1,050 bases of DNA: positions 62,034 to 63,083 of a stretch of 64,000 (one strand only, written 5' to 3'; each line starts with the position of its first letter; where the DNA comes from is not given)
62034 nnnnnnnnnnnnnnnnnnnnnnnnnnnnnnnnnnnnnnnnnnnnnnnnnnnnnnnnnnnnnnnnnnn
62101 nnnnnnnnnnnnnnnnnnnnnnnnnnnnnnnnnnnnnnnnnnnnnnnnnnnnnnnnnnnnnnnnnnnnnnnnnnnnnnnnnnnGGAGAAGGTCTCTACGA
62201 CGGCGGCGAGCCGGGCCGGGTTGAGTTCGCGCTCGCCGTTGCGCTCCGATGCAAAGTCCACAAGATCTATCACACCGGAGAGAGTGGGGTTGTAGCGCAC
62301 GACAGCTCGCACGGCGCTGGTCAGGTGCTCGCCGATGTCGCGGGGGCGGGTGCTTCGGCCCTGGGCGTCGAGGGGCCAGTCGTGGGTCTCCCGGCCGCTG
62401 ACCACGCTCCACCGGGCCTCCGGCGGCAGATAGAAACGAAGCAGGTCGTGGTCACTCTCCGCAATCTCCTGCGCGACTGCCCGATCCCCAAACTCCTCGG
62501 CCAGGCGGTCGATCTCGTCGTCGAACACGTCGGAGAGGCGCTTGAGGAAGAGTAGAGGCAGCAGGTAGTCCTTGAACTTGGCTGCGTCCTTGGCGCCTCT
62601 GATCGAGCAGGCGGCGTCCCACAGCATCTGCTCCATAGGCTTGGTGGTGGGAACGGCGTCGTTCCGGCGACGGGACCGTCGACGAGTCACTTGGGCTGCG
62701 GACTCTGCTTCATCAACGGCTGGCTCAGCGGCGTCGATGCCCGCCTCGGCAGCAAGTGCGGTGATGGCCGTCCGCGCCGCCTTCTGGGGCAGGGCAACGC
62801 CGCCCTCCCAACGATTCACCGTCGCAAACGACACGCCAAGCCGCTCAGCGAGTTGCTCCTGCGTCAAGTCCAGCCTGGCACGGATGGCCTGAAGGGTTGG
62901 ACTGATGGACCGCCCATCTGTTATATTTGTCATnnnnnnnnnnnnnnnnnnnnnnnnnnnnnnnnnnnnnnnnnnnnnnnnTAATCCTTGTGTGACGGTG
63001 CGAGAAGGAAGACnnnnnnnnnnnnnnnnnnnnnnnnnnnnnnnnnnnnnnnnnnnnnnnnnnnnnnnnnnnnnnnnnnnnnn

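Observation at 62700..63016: XRE-HTH fused to HsdM, leaderless promoter, back-to-back with CBASS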

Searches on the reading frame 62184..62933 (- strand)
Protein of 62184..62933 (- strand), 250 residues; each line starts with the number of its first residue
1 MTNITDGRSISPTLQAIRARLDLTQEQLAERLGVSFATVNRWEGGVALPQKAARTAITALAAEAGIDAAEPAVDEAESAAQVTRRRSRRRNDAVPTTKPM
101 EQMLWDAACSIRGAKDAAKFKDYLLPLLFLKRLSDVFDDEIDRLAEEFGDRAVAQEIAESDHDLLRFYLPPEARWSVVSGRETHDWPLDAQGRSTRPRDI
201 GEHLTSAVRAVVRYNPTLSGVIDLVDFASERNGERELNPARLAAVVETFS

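Call 69: search_protein_representatives(protein=window:62184-62933:-)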
Query: 250 residues. Proteins with E-value up to 0.001 (for the whole library): 5765; up to 1e-10: 925; up to 1e-30: 97. The best 150 are listed.
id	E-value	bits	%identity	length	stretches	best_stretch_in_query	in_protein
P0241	1.3e-135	466.9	88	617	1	1-250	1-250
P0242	3.0e-131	452.6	84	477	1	1-250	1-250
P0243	1.9e-115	400.8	74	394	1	2-250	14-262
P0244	1.7e-83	296.3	81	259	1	59-223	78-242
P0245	6.4e-74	265.0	57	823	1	11-250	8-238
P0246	7.9e-72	258.1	83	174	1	100-238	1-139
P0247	9.4e-70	251.3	56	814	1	10-250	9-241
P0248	2.9e-67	243.2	62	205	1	22-228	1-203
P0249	1.2e-66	241.2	54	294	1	10-250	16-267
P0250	2.2e-60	220.7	62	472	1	50-250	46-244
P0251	9.2e-60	218.7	65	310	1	48-241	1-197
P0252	1.3e-58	214.9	55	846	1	15-250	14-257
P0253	8.0e-58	212.3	84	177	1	8-141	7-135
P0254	1.8e-55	204.6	73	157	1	9-159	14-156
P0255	7.7e-55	202.6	56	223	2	14-128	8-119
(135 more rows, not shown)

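Call 70: find_encoding_contigs(protein=P0245, flank=4000, max_places=3)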
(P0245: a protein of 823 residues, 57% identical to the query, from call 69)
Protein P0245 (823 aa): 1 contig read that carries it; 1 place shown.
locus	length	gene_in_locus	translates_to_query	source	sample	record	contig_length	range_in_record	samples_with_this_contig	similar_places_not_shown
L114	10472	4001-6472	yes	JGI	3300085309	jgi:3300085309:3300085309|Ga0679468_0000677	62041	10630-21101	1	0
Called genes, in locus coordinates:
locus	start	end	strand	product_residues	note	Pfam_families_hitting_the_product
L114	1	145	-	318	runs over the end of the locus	PF12833:HTH_18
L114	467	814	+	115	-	-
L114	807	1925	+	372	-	PF13560:HTH_31 (weak), PF01381:HTH_3, PF06114:Peptidase_M78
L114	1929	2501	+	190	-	-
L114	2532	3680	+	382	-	-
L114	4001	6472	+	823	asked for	PF01381:HTH_3, PF12161:HsdM_N, PF02384:N6_Mtase, PF01420:Methylase_S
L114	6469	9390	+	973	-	PF04313:HSDR_N, PF04851:ResIII, PF18766:SWI2_SNF2, PF22679:T1R_D3-like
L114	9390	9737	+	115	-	PF01863:YgjP-like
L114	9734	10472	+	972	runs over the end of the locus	PF00270:DEAD, PF04851:ResIII, PF18766:SWI2_SNF2, PF00271:Helicase_C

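Call 73: find_encoding_contigs(protein=P0247, flank=4000, max_places=2)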
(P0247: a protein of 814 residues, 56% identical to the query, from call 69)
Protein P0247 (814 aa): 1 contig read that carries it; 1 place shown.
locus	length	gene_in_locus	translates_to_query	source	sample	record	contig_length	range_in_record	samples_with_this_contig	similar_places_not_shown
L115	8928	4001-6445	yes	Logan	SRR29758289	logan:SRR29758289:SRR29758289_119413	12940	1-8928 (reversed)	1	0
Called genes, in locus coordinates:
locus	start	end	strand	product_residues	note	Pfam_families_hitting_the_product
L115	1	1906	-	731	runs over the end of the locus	-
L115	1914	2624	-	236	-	PF08722:Tn7_TnsA-like_N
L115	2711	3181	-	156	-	PF12844:HTH_19 (weak), PF13560:HTH_31 (weak), PF01381:HTH_3 (weak)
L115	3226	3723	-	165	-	-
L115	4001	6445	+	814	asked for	PF01381:HTH_3, PF13560:HTH_31, PF12161:HsdM_N, PF02384:N6_Mtase, PF01420:Methylase_S (weak)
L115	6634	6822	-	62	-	-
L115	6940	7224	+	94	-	-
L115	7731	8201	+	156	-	-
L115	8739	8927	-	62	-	?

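Call 74: find_encoding_contigs(protein=P0252, flank=4000, max_places=2)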
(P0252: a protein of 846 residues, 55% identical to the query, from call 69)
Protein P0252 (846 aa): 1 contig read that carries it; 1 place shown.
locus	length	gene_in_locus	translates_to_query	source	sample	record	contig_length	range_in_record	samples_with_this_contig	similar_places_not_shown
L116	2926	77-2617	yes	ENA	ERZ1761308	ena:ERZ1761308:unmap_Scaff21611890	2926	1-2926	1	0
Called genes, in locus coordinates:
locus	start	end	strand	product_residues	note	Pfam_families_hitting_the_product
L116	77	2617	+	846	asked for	PF01381:HTH_3, PF13560:HTH_31, PF12161:HsdM_N, PF02384:N6_Mtase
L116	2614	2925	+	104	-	?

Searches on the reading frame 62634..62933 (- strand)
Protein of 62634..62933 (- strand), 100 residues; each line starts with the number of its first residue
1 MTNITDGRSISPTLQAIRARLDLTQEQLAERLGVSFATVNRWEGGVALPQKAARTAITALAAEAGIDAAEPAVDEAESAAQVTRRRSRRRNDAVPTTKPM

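Call 42: search_solved_structures(query=window:62634-62933:-, max_evalue=1, show_alignments=2)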
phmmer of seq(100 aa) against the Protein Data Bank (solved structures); distinct sequences matched with E-value up to 1: 23.
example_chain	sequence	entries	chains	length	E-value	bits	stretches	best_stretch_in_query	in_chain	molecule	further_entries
8tac_A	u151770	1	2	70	0.0001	25.8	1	4-53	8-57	DBP48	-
2ppx_A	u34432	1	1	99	0.00041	23.9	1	11-64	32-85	Uncharacterized protein Atu1735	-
8c7e_A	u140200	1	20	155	0.0059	20.2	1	7-66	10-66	Cyanate hydratase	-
2kpj_A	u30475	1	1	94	0.0077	19.8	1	11-55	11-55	SOS-response transcriptional repressor, LexA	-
4nvt_A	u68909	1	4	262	0.024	18.2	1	7-56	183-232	Triosephosphate isomerase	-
6fkg_C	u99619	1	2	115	0.052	17.1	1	11-65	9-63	Rv1990c (MbcA)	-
4yba_A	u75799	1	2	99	0.057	17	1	14-72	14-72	Regulatory protein C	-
2mez_A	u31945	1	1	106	0.076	16.6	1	14-53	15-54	Multiprotein Bridging Factor (MBP-like)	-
9k3w_A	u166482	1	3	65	0.083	16.5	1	14-49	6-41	Transcriptional regulator, PbsX family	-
9vt3_A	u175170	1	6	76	0.11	16.1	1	13-52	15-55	Aca3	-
28tn_A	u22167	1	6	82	0.14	15.8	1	14-68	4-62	lambda repressor-like protein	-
3h3u_A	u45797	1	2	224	0.44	14.2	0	16-41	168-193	PROBABLE TRANSCRIPTIONAL REGULATORY PROTEIN (PROBABLY CRP/FNR-FAMILY)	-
6sdk_A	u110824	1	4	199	0.44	14.2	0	16-40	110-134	Stage 0 sporulation protein J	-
3mzh_A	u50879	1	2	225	0.44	14.2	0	16-41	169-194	PROBABLE TRANSCRIPTIONAL REGULATORY PROTEIN (PROBABLY CRP/FNR-FAMILY)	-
4za6_A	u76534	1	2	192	0.45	14.2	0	8-45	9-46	TetR family transcriptional regulator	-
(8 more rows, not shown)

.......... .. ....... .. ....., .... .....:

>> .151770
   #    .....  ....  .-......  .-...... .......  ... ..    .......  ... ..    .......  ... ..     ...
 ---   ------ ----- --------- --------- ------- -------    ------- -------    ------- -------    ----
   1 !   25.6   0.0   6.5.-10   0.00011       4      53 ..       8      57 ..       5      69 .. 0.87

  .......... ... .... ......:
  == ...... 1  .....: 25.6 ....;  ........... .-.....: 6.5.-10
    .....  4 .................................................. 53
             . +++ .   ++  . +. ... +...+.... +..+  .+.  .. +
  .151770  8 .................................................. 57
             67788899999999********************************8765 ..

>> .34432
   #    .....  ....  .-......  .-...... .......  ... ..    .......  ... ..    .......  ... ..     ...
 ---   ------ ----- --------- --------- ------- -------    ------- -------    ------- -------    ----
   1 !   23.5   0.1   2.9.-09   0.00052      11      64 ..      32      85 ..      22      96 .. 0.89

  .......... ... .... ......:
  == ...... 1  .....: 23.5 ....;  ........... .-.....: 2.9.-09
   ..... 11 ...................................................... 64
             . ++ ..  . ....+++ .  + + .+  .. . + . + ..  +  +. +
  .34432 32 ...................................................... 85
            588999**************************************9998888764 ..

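Call 84: predict_structure(alignment_id=A4)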
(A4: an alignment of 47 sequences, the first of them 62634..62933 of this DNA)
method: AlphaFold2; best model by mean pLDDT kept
length: 100 residues; sequences in the alignment: 47
mean_pLDDT: 72.9   pTM: 0.55
mean pLDDT of the five models: 72.9, 71.8, 71.4, 70.9, 70.8
residues with pLDDT >= 90: 24; 70-90: 34; 50-70: 20; < 50: 22
segments of 3 or more residues with pLDDT < 50: 70-84
pLDDT, mean of each block of 10 residues (from residue 1): 60 89 93 93 87 87 73 43 48 56
secondary structure, 60 per line:
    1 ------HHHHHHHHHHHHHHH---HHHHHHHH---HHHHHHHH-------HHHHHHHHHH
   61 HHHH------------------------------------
elements in order: H7-21 H25-32 H36-43 H51-64

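Call 86: fold_search(model_id=the predicted structure, library=pdb)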
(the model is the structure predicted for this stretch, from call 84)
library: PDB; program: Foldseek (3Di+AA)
matches with E <= 10: 509; with E <= 0.001: 0
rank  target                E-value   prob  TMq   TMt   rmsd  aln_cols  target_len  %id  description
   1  8tac_A                1.3e-02  1.00  0.51  0.75   2.6        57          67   37  Designed DNA binding protein (released 2024-08-28)
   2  8tac_B                4.3e-02  1.00  0.52  0.76   2.5        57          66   37  Designed DNA binding protein (released 2024-08-28)
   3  2kpj_MODEL_1_A        4.8e-02  1.00  0.51  0.54   6.7        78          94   27  Solution Structure Of Protein SOS-response transcriptional repressor, LexA From Eubacterium rectale. Northeast (released 2009-11-17)
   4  2b5a_B                5.6e-02  1.00  0.51  0.66   4.3        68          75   25  C.BclI, Control Element of the BclI Restriction-Modification System (released 2006-01-03)
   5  2b5a_C                5.6e-02  1.00  0.51  0.64   4.5        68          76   25  C.BclI, Control Element of the BclI Restriction-Modification System (released 2006-01-03)
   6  2b5a_A                6.6e-02  1.00  0.50  0.63   4.5        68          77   25  C.BclI, Control Element of the BclI Restriction-Modification System (released 2006-01-03)
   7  3f51_A                7.4e-02  1.00  0.50  0.53   2.8        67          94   19  Crystal Structure of the clp gene regulator ClgR from Corynebacterium glutamicum (released 2008-11-18)
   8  1adr_MODEL_1_A        8.2e-02  1.00  0.51  0.65   3.2        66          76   18  DETERMINATION OF THE NUCLEAR MAGNETIC RESONANCE STRUCTURE OF THE DNA-BINDING DOMAIN OF THE P22 C2 REPRESSOR (1 (released 1994-01-31)
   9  3f52_A                9.6e-02  1.00  0.52  0.64   2.8        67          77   19  Crystal structure of the clp gene regulator ClgR from C. glutamicum (released 2008-11-18)
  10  1y7y_A                1.0e-01  1.00  0.50  0.70   5.0        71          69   21  High-resolution crystal structure of the restriction-modification controller protein C.AhdI from Aeromonas hydrophila (released 2005-02-22)
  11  9k3w_A                1.1e-01  1.00  0.45  0.68   2.0        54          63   33  Crystal structure of putative transcription regulator (dr_2454) from Deinococcus radiodurans (released 2025-10-22)
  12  9f9s_CN               1.1e-01  1.00  0.44  0.33   3.8        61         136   24  Yeast SDD1 Disome with Mbf1 (released 2024-12-04)
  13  1y9q                  1.4e-01  1.00  0.51  0.30   3.8        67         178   22  Crystal Structure of HTH_3 family Transcriptional Regulator from Vibrio cholerae (released 2005-01-04)
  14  4pu7_B                1.4e-01  1.00  0.44  0.65   3.0        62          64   24  Shewanella oneidensis Toxin Antitoxin System Antitoxin Protein HipB Resolution 1.85 (released 2014-08-06)
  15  3f51_C                1.5e-01  1.00  0.51  0.56   3.1        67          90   25  Crystal Structure of the clp gene regulator ClgR from Corynebacterium glutamicum (released 2008-11-18)
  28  7t5u                  2.1e-01  1.00  0.48  0.68   2.2        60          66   27  Structure of E. coli MS115-1 CapH N-terminal domain (released 2022-09-14)
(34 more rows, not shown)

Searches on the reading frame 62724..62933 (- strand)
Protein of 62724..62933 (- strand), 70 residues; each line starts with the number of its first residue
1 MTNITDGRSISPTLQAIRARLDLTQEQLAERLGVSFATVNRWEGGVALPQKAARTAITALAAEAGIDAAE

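Call 28: find_homologous_proteins(query=window:62724-62933:-, max_evalue=0.001)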
Query seq(70 aa) (70 aa): 142 proteins with E <= 0.001 among 152 candidates; the best 120 are listed.
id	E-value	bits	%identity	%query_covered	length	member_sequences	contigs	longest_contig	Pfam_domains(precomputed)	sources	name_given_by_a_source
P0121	1.4e-29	118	86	100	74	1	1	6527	PF13384.13,PF01381.29,PF13560.13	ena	-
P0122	1.2e-27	112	85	97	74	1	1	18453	PF01381.29,PF13560.13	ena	-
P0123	7.4e-26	106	80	100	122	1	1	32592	PF01381.29,PF13560.13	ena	-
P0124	1.8e-25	105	79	100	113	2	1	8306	PF01381.29,PF13560.13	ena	-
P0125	6.9e-24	100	74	100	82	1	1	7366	PF13384.13,PF01381.29,PF13560.13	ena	-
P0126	4.1e-23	98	71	100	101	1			PF13412.13,PF01381.29,PF13560.13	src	-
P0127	7.4e-23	97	83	86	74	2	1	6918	PF13384.13,PF01381.29,PF13560.13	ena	-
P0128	9.8e-23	96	74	100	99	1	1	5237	PF01381.29,PF13560.13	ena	-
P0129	1.0e-22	96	71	100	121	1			PF01381.29,PF13560.13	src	-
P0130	1.4e-22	96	76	100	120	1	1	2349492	PF01381.29,PF13560.13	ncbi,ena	-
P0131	1.8e-22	96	71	100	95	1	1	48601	PF13412.13,PF01381.29,PF13560.13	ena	-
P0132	2.8e-22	95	72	99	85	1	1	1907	PF01381.29,PF13560.13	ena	-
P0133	3.6e-22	95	73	100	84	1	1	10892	PF12844.14,PF01381.29,PF13560.13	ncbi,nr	ncbi:MAG: helix-turn-helix domain-containing protein, partial [Gemmatimonadetes bacterium]|nr:helix-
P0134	8.8e-22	93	73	73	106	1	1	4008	PF01381.29,PF13560.13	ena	-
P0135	1.0e-21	93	71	73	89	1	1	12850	PF01381.29,PF13560.13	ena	-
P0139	7.1e-21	91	72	91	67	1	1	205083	PF12844.14,PF01381.29,PF13560.13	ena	-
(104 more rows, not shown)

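Call 29: find_encoding_contigs(protein=P0121, flank=6000, max_places=3)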
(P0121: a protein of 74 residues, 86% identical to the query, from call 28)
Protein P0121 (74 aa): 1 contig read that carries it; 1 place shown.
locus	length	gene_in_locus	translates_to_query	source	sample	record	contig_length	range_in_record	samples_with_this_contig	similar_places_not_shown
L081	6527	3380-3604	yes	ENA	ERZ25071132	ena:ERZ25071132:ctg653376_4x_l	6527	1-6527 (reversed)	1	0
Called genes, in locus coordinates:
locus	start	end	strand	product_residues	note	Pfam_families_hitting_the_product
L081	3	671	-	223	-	?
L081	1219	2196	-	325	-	PF13701:DDE_Tnp_1_4, PF01609:DDE_Tnp_1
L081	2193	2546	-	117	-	-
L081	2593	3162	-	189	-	-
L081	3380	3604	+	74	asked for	PF13560:HTH_31, PF01381:HTH_3, PF13384:HTH_23 (faint)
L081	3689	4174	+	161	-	PF12161:HsdM_N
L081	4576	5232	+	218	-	PF02384:N6_Mtase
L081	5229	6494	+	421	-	PF01420:Methylase_S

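Call 30: find_encoding_contigs(protein=P0122, flank=6000, max_places=3)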
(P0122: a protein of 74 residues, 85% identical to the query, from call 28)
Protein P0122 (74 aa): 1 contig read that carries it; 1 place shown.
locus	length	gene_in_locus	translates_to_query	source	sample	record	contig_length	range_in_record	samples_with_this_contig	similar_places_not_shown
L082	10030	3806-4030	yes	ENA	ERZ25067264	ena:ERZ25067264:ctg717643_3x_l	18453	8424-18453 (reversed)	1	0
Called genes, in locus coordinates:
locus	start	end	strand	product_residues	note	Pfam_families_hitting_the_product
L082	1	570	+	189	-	?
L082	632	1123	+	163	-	PF18144:SMODS (weak)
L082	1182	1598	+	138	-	-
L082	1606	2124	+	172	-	PF18138:bacHORMA_1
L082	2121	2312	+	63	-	-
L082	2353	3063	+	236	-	PF00004:AAA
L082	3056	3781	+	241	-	PF20247:DUF6602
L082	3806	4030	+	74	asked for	PF01381:HTH_3, PF13560:HTH_31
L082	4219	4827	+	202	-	PF02384:N6_Mtase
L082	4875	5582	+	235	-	PF02384:N6_Mtase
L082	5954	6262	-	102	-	-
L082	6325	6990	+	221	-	PF01420:Methylase_S (weak)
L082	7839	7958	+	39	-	PF04326:SLFN_AlbA_2 (weak)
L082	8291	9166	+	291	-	PF13749:HATPase_c_4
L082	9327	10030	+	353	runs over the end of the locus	PF04313:HSDR_N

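Call 31: find_encoding_contigs(protein=P0139, flank=6000, max_places=3)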
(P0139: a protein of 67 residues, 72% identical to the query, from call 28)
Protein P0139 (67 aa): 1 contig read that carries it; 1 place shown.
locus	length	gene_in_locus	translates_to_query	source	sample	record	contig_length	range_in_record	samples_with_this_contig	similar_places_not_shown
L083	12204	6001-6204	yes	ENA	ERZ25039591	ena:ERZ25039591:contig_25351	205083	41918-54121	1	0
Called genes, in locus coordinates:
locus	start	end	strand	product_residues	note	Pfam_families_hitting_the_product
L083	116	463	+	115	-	-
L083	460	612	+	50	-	-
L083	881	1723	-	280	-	-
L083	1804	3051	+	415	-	PF00589:Phage_integrase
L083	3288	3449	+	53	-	-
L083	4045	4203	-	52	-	-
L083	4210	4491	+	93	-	-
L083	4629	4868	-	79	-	-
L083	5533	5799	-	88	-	-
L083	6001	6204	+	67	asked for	PF13560:HTH_31, PF12844:HTH_19 (weak), PF01381:HTH_3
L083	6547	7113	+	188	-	PF02384:N6_Mtase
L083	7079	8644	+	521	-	PF02384:N6_Mtase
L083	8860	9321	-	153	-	-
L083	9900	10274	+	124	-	PF04851:ResIII, PF18766:SWI2_SNF2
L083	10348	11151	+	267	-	PF18766:SWI2_SNF2, PF22679:T1R_D3-like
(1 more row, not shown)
